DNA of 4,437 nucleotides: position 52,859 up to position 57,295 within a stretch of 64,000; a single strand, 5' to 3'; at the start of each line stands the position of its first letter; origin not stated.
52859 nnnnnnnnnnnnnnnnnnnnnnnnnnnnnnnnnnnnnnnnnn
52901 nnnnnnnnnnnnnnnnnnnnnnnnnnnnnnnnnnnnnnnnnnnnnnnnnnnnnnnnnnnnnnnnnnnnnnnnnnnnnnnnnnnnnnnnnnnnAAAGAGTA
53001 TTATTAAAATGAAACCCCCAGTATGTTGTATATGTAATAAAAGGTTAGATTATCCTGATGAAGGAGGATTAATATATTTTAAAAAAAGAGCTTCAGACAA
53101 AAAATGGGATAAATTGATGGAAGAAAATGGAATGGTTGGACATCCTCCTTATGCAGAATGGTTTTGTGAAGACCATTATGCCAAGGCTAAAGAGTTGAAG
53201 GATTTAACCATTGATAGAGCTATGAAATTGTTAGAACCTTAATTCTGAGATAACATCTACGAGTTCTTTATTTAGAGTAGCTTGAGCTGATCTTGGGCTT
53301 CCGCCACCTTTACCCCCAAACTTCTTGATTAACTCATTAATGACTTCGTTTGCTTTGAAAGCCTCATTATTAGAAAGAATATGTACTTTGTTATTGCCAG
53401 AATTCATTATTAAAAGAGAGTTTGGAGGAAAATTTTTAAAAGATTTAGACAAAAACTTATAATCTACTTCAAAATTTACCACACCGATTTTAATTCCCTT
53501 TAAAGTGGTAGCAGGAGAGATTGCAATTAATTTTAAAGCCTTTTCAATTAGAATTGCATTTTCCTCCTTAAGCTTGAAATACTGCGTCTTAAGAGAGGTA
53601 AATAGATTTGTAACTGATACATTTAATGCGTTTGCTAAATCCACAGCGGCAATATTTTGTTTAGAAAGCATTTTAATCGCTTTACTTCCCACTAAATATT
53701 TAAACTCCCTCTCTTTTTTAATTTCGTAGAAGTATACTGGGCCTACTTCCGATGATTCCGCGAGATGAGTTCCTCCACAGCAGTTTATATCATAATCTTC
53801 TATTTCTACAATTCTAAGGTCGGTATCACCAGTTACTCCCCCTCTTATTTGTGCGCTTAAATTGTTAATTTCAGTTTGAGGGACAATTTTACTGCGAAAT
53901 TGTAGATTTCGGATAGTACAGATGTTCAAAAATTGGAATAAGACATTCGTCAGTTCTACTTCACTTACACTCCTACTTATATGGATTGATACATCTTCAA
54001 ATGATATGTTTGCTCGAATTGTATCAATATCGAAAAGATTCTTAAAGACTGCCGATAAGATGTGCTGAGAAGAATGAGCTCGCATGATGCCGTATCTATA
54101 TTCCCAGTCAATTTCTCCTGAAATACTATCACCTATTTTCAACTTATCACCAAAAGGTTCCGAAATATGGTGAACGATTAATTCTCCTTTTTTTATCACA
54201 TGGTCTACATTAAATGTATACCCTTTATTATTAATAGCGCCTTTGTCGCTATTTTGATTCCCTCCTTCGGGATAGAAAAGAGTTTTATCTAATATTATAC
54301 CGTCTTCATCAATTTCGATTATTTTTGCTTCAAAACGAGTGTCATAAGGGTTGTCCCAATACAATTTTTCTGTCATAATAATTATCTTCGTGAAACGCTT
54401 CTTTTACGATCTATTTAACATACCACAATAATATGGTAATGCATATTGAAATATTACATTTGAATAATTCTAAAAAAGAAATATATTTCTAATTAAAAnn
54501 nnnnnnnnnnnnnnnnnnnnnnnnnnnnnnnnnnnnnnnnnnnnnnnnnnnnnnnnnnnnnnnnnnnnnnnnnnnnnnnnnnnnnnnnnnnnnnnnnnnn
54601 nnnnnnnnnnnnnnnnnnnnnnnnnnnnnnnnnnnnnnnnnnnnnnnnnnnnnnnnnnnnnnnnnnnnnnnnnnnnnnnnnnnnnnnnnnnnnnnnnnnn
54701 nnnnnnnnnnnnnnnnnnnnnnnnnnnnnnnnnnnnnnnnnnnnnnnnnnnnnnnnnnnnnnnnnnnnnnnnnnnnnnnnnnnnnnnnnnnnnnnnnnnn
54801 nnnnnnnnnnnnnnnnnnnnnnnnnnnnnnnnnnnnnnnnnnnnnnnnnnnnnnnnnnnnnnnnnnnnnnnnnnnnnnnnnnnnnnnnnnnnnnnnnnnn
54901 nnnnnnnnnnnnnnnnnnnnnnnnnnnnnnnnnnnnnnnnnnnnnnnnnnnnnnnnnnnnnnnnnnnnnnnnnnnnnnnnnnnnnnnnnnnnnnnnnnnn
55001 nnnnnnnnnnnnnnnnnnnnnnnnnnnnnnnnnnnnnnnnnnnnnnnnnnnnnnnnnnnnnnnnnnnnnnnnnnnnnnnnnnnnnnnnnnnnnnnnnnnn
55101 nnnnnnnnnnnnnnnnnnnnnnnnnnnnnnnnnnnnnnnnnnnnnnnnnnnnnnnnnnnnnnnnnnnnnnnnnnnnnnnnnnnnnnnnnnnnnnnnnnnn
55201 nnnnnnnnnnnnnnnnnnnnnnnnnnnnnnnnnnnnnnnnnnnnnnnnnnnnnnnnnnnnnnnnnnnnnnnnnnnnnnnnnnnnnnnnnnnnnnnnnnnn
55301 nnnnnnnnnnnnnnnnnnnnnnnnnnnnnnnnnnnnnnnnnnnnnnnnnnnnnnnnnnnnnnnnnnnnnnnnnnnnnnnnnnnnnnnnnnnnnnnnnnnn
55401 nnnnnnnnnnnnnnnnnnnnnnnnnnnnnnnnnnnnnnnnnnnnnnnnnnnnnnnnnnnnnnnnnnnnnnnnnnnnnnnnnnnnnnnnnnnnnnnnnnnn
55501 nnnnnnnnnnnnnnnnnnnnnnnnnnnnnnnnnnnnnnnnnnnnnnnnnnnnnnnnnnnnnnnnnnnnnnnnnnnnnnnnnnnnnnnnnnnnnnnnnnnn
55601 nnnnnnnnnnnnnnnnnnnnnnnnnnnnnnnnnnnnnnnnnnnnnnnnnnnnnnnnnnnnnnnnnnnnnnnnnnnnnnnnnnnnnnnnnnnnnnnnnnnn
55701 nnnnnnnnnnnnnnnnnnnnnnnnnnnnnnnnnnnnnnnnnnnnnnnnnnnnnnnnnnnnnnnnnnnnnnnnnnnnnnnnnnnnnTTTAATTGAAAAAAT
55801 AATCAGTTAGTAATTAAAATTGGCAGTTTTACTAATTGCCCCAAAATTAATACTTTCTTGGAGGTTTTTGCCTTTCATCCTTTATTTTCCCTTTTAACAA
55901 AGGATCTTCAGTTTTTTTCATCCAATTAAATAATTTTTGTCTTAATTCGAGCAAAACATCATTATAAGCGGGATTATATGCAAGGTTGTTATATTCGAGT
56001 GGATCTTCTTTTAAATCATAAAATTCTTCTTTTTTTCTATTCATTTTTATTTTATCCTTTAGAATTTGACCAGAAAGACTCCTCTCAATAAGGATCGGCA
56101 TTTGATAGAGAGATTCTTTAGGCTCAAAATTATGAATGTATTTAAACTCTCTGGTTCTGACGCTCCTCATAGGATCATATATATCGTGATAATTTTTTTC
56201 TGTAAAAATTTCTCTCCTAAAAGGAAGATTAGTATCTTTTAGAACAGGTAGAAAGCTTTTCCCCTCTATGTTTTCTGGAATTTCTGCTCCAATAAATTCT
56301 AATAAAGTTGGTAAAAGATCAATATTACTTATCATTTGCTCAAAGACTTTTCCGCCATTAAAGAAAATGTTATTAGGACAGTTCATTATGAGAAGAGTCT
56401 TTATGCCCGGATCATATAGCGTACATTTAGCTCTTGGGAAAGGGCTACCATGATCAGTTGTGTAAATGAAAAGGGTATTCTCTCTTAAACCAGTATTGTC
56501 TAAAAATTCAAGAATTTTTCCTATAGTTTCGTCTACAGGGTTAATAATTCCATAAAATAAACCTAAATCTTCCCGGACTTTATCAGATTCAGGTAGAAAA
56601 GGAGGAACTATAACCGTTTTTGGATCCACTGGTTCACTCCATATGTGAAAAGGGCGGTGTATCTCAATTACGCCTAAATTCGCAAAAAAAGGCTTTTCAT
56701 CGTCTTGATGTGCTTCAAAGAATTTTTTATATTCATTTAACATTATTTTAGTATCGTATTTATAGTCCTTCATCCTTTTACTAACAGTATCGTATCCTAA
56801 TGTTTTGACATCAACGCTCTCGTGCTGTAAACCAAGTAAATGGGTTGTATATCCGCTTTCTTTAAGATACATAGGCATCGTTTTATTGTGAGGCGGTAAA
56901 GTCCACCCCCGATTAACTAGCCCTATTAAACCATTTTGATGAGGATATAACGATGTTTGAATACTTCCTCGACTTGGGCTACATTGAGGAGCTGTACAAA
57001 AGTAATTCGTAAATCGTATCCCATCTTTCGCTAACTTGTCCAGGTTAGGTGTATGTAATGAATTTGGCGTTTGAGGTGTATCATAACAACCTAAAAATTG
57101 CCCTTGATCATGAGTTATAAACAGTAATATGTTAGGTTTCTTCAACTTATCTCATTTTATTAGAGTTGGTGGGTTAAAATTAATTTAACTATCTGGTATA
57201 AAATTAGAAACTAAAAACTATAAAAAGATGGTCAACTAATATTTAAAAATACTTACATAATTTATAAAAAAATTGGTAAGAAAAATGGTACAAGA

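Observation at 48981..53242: Transaldolase + FucI-family isomerase + YihQ-type GH31 operon: possible sulfo-transaldolase-style sulfoquinovose catabolism in an archaeon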

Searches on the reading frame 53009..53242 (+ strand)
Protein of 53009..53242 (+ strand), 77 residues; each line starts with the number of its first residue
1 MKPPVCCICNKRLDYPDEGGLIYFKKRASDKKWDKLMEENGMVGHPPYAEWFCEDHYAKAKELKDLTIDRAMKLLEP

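Call 6: search_protein_families(library=ncbifam, proteins=[window:53009-53242:+], max_evalue=0.001)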
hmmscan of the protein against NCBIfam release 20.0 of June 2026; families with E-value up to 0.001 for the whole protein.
window:53009-53242:+ (77 aa): 0 families

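Call 62: search_protein_families(library=pfam, proteins=[window:53009-53242:+], max_evalue=0.01)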
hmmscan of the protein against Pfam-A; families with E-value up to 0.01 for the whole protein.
window:53009-53242:+ (77 aa): 0 families

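Call 69: find_homologous_proteins(query=window:53009-53242:+, max_evalue=0.001)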
Query window:53009-53242:+ (77 aa): 104 proteins with E <= 0.001 among 104 candidates.
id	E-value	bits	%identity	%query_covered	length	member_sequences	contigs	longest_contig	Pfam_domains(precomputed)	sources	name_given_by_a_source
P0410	5.2e-43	162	89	99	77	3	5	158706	-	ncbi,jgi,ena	-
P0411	1.5e-42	161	89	99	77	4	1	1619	-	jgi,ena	-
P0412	4.8e-41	156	84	99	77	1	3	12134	-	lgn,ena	-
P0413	4.9e-41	156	84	97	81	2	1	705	-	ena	-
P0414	8.5e-41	155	84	99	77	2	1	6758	-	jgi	jgi:hypothetical protein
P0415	2.8e-40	154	84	99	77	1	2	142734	-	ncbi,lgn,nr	ncbi:MAG: hypothetical protein HWN80_05925 [Candidatus Lokiarchaeota archaeon]|nr:hypothetical prote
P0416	6.7e-40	153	84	99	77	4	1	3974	-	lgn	-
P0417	1.5e-39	151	85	97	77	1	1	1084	-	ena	-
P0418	1.9e-39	151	84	99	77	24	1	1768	-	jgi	-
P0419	2.0e-39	151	85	97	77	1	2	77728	-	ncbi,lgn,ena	-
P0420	2.2e-39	151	84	99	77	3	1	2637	-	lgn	-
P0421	2.6e-39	151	84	97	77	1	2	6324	-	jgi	-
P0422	1.4e-38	148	84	99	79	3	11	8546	-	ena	-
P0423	1.4e-38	148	83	99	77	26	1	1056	-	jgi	jgi:hypothetical protein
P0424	1.5e-38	148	82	99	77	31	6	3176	-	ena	-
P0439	8.3e-37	143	75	99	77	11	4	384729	-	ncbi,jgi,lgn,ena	-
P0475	2.3e-29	119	64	99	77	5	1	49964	-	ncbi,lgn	ncbi:MAG: hypothetical protein ACFE8A_11815 [Candidatus Hodarchaeota archaeon]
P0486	1.8e-27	113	68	97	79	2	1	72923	-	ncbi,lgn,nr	ncbi:MAG: hypothetical protein BAJALOKI2v1_130034 [Promethearchaeota archaeon]|nr:MAG: hypothetical 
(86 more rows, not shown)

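Call 70: find_encoding_contigs(protein=P0475, flank=8000, max_places=1)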
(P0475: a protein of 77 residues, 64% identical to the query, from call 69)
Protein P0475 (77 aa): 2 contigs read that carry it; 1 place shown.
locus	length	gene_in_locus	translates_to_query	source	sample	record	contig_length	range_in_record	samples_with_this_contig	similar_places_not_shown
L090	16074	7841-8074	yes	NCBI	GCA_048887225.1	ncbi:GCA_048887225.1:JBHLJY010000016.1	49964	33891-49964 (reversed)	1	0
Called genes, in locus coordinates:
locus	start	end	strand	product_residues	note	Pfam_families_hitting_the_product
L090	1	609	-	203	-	?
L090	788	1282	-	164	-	PF00583:Acetyltransf_1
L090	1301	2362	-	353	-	-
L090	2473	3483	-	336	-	-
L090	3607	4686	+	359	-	PF02746:MR_MLE_N, PF13378:MR_MLE_C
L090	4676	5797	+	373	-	PF00296:Bac_luciferase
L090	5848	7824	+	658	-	PF01055:Glyco_hydro_31_2nd, PF21365:Glyco_hydro_31_3rd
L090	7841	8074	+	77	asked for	-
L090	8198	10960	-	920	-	PF12831:FAD_oxidored (weak), PF13450:NAD_binding_8 (weak), PF12838:Fer4_7 (weak), PF00890:FAD_binding_2 (weak), PF07992:Pyr_redox_2, PF12831:FAD_oxidored (weak), PF13450:NAD_binding_8 (weak), PF12838:Fer4_7, +16 more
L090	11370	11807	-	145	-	PF02662:FlpD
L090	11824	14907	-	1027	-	PF12831:FAD_oxidored (weak), PF13450:NAD_binding_8 (weak), PF00890:FAD_binding_2 (weak), PF07992:Pyr_redox_2, PF12831:FAD_oxidored, PF13450:NAD_binding_8 (weak), PF12838:Fer4_7, PF13187:Fer4_9, +17 more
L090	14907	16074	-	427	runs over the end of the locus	PF12838:Fer4_7 (weak), PF13183:Fer4_8, PF13187:Fer4_9, PF13534:Fer4_17 (weak), PF02754:CCG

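Call 71: find_encoding_contigs(protein=P0486, flank=8000, max_places=1)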
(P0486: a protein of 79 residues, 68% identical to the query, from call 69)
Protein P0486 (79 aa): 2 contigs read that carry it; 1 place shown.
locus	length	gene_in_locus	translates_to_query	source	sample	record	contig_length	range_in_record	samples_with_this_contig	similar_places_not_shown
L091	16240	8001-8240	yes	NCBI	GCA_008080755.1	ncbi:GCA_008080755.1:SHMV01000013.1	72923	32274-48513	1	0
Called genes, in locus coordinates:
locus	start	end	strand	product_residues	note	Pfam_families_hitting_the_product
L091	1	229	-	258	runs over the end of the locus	PF00378:ECH_1, PF16113:ECH_2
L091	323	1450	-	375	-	PF00071:Ras, PF08477:Roc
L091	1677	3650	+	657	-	PF13802:Gal_mutarotas_2 (weak), PF01055:Glyco_hydro_31_2nd, PF21365:Glyco_hydro_31_3rd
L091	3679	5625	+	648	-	PF01055:Glyco_hydro_31_2nd, PF21365:Glyco_hydro_31_3rd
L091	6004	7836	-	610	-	PF00501:AMP-binding, PF13193:AMP-binding_C (weak)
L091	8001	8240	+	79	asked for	-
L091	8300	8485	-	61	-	-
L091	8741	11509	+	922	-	-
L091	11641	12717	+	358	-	PF04389:Peptidase_M28 (faint), PF05343:Peptidase_M42, PF01546:Peptidase_M20 (weak)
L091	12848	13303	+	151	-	-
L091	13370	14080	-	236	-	PF10277:Frag1 (weak), PF06197:DUF998 (weak)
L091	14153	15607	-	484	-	PF13676:TIR_2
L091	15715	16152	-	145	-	PF02662:FlpD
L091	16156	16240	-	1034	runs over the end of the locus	PF13738:Pyr_redox_3 (weak), PF00890:FAD_binding_2 (weak), PF01266:DAO (weak), PF07992:Pyr_redox_2, PF12831:FAD_oxidored, PF13450:NAD_binding_8, PF12838:Fer4_7, PF14697:Fer4_21, +15 more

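Call 72: find_encoding_contigs(protein=P0439, flank=8000, max_places=1)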
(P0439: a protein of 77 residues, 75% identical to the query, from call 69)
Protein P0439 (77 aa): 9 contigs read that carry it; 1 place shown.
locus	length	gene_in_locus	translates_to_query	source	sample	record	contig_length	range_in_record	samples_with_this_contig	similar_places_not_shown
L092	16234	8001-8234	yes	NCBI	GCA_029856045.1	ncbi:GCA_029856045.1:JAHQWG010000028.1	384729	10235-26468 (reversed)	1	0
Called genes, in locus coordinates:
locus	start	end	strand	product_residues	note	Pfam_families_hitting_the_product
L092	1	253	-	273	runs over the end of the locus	PF06283:ThuA, PF23355:IFT52_GIFT (faint)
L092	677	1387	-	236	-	PF00227:Proteasome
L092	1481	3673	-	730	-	PF01261:AP_endonuc_2, PF22649:Cgl0159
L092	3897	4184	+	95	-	-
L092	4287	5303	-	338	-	PF00753:Lactamase_B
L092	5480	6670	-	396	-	PF00155:Aminotran_1_2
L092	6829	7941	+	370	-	PF00266:Aminotran_5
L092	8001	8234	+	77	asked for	-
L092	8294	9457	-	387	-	PF01411:tRNA-synt_2c, PF07973:tRNA_SAD (weak), PF02272:DHHA1 (weak)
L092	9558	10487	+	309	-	PF00389:2-Hacid_dh, PF03807:F420_oxidored (faint), PF02826:2-Hacid_dh_C, PF03446:NAD_binding_2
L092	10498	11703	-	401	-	PF06245:DUF1015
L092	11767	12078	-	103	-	-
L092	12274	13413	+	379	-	PF01380:SIS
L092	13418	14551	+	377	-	PF00483:NTP_transferase, PF12804:NTP_transf_3 (weak), PF00132:Hexapep (faint), PF24894:Hexapep_GlmU (faint), PF25084:LbH_EIF2B, PF25087:GMPPB_C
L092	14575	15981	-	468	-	PF06739:SBBP (faint)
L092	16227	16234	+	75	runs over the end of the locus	PF04255:DUF433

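Call 75: search_protein_families(library=ncbifam, proteins=[L090:4676-5797:+], max_evalue=0.00001)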
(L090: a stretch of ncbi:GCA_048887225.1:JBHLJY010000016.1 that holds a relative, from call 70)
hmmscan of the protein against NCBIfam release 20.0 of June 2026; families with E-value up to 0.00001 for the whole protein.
L090:4676-5797:+ (373 aa): 26 families (the best 25 are shown)
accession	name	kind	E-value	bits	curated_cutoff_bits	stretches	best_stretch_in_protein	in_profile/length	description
NF002619.0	PRK02271.1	equivalog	3.1e-30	105.6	276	1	7-239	2-224/329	5,10-methylenetetrahydromethanopterin reductase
TIGR03560.1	F420_Rv1855c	subfamily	1.3e-27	97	231.4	1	16-221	10-223/227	TIGR03560 family F420-dependent LLM class oxidoreductase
TIGR03559.1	F420_Rv3520c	subfamily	2.4e-27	95.9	335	1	8-336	2-321/325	LLM class F420-dependent oxidoreductase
TIGR03619.1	F420_Rv2161c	subfamily_domain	1.3e-26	93.7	166.9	1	27-245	6-236/247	TIGR03619 family F420-dependent LLM class oxidoreductase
TIGR03555.1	F420_mer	equivalog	2.2e-25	89.7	348.7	1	8-334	1-299/325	5,10-methylenetetrahydromethanopterin reductase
TIGR03557.1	F420_G6P_family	subfamily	8e-23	81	210.4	1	24-203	18-199/316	TIGR03557 family F420-dependent LLM class oxidoreductase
TIGR04465.1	ArgArg_F420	equivalog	2.9e-21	75.9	470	1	25-190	66-233/364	F420-dependent hydroxymycolic acid dehydrogenase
TIGR03554.1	F420_G6P_DH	equivalog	2.1e-19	69.7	420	1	29-191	26-192/331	glucose-6-phosphate dehydrogenase (coenzyme-F420)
TIGR03564.1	F420_MSMEG_4879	subfamily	8.3e-19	68.2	234.25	1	28-191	8-162/265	TIGR03564 family F420-dependent LLM class oxidoreductase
TIGR03856.1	F420_MSMEG_2906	subfamily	6.9e-17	61.8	243.7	1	15-224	12-208/249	LLM class F420-dependent oxidoreductase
TIGR03617.1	F420_MSMEG_2256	subfamily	7.1e-17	61.3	278.15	1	83-253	48-228/318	TIGR03617 family F420-dependent LLM class oxidoreductase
TIGR04024.1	F420_NP1902A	hypoth_equivalog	2.5e-16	59.3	345.4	1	65-237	51-224/330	TIGR04024 family LLM class F420-dependent oxidoreductase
TIGR04021.1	LLM_DMSO2_sfnG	equivalog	1.3e-15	57.6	382.95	1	77-226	83-236/350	dimethylsulfone monooxygenase SfnG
TIGR03857.1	F420_MSMEG_2249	hypoth_equivalog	6.6e-15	55.2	218.4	1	61-189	47-174/329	TIGR03857 family LLM class F420-dependent oxidoreductase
TIGR03842.1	F420_CPS_4043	hypoth_equivalog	1.1e-14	54.3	295.45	1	61-339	47-307/329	TIGR03842 family LLM class F420-dependent oxidoreductase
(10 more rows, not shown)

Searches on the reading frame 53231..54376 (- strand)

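Call 4: search_protein_families(library=pfam, proteins=[window:53231-54376:-], max_evalue=0.001)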
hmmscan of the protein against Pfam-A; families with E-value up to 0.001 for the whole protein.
window:53231-54376:- (381 aa): 3 families
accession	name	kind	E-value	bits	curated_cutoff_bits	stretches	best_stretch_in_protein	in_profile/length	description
PF01411.24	tRNA-synt_2c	-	2.5e-17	63.1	30.3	1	12-92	472-551/552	tRNA synthetases class II (A)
PF02272.25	DHHA1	-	1.7e-07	32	25.9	1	321-375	35-91/102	DHHA1 domain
PF07973.19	tRNA_SAD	-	4.4e-07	30.2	24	1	187-214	1-28/44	Threonyl and Alanyl tRNA synthetase second additional domain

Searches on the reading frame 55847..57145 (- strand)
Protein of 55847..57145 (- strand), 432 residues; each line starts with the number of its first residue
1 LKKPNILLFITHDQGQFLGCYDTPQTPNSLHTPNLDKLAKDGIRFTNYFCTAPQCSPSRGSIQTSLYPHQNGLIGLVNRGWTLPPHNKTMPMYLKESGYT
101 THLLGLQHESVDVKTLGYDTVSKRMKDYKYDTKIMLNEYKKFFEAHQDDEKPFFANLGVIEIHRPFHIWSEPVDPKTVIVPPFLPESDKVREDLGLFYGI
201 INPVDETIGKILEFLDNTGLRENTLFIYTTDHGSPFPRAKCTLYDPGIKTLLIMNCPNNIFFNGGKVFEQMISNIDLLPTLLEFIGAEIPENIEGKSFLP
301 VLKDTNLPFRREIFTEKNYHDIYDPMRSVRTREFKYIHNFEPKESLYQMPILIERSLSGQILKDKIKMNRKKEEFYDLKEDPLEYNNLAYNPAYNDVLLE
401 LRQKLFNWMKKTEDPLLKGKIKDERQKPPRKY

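Call 4: search_protein_families(library=pfam, proteins=[window:55847-57145:-], max_evalue=0.001)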
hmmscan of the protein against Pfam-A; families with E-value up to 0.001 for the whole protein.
window:55847-57145:- (432 aa): 3 families
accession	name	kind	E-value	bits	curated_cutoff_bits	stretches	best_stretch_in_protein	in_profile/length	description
PF00884.28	Sulfatase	-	2.1e-35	122.9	25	1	4-286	1-300/301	Sulfatase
PF16347.10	SGSH_C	-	4.5e-21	76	29.3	1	240-343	8-113/154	N-sulphoglucosamine sulphohydrolase, C-terminal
PF01663.27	Phosphodiest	-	6.1e-09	36.4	23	1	30-233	18-220/342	Type I phosphodiesterase / nucleotide pyrophosphatase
